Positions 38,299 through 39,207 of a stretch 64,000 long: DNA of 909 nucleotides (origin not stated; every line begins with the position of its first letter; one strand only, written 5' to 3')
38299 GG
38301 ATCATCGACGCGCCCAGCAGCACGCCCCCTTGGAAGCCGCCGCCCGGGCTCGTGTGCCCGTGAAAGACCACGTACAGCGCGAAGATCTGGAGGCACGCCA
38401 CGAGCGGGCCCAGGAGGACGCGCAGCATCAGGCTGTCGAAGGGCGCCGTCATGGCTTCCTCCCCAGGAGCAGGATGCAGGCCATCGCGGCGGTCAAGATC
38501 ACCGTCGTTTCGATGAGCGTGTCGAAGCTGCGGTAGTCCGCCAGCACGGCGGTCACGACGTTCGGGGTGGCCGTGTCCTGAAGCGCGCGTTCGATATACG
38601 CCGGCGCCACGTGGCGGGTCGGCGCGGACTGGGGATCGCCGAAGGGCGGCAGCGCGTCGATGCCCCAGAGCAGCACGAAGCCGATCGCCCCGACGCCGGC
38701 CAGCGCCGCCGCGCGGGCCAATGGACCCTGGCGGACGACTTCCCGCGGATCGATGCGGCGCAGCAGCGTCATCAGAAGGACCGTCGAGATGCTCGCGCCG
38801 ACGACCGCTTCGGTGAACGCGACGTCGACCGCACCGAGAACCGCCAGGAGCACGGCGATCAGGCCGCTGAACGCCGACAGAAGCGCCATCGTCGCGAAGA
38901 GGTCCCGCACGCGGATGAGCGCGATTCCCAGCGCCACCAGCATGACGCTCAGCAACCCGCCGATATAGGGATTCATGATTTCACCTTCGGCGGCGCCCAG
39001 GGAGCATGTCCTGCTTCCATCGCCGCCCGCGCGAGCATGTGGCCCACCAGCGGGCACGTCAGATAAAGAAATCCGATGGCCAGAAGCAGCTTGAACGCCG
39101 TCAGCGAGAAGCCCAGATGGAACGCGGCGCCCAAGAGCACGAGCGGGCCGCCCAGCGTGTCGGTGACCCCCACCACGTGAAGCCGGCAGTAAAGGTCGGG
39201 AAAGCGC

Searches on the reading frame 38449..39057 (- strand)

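Call 103: search_protein_families(library=pfam, proteins=[window:38449-39057:-])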
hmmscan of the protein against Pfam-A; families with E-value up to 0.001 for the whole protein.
window:38449-39057:- (202 aa): 2 families
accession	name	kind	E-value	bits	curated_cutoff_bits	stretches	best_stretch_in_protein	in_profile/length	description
PF13244.11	MbhD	-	5.3e-13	49.4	27.2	1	38-102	1-65/67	MBH, subunit D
PF20501.3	MbhE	-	2e-09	37.8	27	1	147-200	30-83/98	MBH, subunit E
